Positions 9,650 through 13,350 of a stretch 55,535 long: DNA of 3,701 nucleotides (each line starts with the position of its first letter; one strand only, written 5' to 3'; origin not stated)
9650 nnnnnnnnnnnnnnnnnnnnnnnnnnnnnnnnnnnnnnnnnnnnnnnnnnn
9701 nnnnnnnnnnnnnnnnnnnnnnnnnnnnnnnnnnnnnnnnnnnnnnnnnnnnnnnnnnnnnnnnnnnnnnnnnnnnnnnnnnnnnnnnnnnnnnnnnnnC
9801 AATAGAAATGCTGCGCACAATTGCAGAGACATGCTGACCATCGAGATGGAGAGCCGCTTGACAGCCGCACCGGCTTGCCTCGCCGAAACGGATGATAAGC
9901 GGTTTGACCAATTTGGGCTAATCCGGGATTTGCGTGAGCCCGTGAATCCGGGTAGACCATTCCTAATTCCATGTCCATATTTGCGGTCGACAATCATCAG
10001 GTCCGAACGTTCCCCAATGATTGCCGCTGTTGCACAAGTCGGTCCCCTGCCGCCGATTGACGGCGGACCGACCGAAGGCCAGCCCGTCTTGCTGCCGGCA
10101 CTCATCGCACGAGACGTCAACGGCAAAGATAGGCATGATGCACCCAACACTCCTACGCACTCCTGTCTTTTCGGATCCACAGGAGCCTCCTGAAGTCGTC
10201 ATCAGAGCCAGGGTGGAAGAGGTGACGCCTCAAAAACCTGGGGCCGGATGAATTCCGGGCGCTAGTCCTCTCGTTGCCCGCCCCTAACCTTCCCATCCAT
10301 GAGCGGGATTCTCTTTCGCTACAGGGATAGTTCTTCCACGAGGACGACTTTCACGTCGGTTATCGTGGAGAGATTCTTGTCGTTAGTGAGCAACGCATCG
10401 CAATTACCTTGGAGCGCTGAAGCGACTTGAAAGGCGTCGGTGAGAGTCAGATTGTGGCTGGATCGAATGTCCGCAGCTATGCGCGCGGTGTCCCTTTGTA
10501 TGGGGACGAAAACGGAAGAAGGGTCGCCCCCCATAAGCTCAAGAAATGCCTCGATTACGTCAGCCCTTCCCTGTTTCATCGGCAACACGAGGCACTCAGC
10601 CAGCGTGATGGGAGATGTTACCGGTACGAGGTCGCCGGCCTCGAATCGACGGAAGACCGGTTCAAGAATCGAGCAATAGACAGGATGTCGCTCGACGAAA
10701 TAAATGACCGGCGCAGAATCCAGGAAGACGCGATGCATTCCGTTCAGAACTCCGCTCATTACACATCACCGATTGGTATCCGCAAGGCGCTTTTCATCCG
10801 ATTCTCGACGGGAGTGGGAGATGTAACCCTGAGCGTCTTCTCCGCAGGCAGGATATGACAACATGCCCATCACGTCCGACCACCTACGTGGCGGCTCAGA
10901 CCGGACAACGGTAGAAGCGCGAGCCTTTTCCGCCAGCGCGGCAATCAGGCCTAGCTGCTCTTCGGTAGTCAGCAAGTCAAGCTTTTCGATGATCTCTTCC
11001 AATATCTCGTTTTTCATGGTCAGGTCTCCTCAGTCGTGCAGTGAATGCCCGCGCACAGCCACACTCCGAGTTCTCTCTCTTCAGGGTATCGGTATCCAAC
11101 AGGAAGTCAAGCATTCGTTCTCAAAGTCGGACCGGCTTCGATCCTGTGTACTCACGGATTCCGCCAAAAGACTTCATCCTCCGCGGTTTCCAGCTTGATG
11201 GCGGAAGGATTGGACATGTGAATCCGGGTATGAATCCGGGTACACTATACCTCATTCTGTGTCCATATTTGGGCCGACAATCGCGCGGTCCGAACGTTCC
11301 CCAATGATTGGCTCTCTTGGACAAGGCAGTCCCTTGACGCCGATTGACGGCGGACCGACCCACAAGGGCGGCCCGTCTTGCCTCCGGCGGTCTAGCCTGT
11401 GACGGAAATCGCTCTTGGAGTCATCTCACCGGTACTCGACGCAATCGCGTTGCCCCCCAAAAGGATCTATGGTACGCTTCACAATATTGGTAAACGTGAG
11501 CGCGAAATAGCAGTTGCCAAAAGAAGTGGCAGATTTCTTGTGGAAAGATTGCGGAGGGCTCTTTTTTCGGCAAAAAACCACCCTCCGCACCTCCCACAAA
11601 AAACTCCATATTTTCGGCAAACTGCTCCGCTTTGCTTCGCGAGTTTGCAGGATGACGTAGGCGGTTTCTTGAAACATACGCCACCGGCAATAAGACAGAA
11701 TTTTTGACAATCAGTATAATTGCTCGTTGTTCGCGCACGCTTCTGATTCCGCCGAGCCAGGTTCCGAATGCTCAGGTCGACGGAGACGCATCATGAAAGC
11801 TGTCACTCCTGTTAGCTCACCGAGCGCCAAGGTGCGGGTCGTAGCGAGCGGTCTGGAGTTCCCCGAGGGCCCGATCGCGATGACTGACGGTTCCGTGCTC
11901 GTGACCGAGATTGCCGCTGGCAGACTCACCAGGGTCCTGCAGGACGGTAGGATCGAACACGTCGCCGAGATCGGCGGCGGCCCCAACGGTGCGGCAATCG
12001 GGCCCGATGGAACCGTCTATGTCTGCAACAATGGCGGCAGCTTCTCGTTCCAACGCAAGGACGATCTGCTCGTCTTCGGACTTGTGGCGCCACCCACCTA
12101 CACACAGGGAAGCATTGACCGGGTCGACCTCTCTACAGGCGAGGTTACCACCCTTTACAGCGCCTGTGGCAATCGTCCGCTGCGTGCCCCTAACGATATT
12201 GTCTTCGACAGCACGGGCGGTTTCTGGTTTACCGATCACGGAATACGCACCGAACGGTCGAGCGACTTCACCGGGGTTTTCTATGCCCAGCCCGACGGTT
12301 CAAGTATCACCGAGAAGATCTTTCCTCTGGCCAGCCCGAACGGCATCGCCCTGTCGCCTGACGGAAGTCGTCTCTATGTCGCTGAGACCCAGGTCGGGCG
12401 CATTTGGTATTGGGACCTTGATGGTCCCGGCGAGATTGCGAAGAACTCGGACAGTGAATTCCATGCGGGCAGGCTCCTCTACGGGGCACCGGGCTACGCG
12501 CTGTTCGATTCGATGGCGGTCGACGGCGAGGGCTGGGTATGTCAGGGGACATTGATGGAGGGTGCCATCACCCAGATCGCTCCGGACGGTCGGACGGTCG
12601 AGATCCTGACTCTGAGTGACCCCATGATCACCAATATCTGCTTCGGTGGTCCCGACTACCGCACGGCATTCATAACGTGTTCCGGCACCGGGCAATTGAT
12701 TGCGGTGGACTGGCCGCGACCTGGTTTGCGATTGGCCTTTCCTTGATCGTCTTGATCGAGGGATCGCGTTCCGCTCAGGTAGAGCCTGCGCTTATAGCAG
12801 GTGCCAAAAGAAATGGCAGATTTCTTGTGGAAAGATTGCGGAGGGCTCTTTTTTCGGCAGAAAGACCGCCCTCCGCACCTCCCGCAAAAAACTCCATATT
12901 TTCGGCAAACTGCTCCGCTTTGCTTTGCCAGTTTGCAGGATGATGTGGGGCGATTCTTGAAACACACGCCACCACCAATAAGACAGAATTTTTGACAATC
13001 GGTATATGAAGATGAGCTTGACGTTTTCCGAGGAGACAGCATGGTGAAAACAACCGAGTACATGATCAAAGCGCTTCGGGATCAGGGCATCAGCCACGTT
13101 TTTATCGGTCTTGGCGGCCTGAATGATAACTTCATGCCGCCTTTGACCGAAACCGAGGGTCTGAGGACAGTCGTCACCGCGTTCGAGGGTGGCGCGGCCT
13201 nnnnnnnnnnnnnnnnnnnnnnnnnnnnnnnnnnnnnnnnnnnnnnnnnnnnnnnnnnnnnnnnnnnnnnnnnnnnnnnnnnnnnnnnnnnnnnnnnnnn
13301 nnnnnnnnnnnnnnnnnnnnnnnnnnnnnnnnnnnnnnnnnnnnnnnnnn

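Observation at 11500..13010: Duplicated ~230-bp structured leader upstream of two consecutive metabolic genes: candidate cis-regulatory RNA or shared operator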

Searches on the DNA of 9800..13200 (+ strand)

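Call 48: search_rna_families(source=window, start=9800, end=13200, threshold=evalue, max_evalue=5)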
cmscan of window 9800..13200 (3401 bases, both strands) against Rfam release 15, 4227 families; matches with E-value up to 5: 4.
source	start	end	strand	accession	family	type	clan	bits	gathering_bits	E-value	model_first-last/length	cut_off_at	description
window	10315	10386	+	RF04291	mir-368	Gene; miRNA;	CL00149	21.1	58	1.2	1-72/72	no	mir-368 microRNA precursor family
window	11837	11883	-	RF04025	mir-7964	Gene; miRNA;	-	20.2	80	1.2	1-51/51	no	mir-7964 microRNA precursor family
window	12112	12177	+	RF01781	ASdes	Gene; sRNA;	-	19.1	40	0.65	1-68/68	no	ASdes TB sRNA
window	10486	10651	-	RF00191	SNORA57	Gene; snRNA; snoRNA; HACA-box;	-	14.6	40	3.9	1-149/149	no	Small nucleolar RNA SNORA57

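Call 78: search_dna_similar(query=window:12795-13004:+, collection=plasmids, mode=distant, max_evalue=0.01, max_rows=10)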
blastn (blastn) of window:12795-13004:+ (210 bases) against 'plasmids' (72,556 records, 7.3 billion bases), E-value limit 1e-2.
No match.
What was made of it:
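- Tried and rejected: BLAST of the element against plasmids in distant mode found no match (call 78).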

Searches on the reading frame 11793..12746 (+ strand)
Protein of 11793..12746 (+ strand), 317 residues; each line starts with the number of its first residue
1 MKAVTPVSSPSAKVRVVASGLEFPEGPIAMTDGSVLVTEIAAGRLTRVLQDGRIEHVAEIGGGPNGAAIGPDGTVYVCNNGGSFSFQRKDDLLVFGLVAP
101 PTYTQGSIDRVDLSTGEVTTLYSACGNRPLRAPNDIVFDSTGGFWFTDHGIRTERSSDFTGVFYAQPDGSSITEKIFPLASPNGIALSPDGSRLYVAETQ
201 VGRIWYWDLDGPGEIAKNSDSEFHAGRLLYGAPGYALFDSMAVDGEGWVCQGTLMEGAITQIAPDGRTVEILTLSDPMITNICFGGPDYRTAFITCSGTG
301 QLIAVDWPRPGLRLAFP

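Call 9: search_protein_families(library=pfam, proteins=[window:11793-12746:+])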
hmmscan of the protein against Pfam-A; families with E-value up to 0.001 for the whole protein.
window:11793-12746:+ (317 aa): 5 families
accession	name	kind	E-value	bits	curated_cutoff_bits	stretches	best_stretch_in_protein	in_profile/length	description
PF08450.18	SGL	-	1.1e-45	156.7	26.3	1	23-296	1-244/246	SMP-30/Gluconolactonase/LRE-like region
PF01436.27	NHL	-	1.2e-07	31.8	20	0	63-81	3-21/28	NHL repeat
PF24684.1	Vgb_lyase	-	4.8e-06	26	50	0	30-79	105-156/290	Virginiamycin B lyase family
PF03088.22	Str_synth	-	5.9e-06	26.8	25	0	179-207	56-85/89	Strictosidine synthase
PF01731.26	Arylesterase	-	0.00041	20.9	21.3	0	162-204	38-78/86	Arylesterase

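Call 49: list_cluster_members(proteins=[window:11793-12746:+, window:14750-15310:+, window:41611-42579:-, window:42641-43642:-, window:45484-46398:+, window:1521-3902:+, window:30201-31916:+, window:38334-39689:-, window:53602-54240:-, window:46738-50106:+])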
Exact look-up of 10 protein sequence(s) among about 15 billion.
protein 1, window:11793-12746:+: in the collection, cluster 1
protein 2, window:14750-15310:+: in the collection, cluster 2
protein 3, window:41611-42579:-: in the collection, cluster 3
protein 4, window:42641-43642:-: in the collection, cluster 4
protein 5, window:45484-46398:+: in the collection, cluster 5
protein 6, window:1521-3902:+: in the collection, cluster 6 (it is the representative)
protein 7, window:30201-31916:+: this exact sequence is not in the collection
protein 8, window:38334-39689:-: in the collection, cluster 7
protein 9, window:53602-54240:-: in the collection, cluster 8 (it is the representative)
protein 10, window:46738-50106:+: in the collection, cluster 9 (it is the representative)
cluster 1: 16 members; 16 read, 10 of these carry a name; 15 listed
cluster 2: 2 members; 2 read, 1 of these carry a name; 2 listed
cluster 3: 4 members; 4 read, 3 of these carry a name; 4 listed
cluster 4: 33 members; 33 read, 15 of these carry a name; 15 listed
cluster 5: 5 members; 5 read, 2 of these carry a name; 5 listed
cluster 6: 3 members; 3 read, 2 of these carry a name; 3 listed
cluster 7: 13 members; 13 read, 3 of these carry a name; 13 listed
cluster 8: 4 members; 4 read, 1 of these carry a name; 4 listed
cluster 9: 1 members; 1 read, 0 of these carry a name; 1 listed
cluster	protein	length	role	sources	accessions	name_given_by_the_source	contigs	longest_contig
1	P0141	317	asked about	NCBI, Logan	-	-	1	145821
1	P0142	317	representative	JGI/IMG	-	gluconolactonase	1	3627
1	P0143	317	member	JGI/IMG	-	gluconolactonase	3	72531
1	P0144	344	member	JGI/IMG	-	gluconolactonase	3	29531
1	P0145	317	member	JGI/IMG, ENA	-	gluconolactonase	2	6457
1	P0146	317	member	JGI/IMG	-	gluconolactonase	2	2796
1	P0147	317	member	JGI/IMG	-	gluconolactonase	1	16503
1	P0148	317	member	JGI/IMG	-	gluconolactonase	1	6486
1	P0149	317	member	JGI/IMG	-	gluconolactonase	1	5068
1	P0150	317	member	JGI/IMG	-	gluconolactonase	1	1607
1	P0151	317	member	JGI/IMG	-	gluconolactonase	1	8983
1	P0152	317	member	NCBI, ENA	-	-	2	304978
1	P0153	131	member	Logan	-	-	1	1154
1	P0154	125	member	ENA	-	-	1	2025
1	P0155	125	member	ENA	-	-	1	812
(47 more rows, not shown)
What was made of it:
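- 11793..12746 (+): SMP-30/gluconolactonase-like gene, flanked by the two direct copies. Pfam SGL 1.1e-45 (call 9); the 317-aa length matches its cluster mates (call 49).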
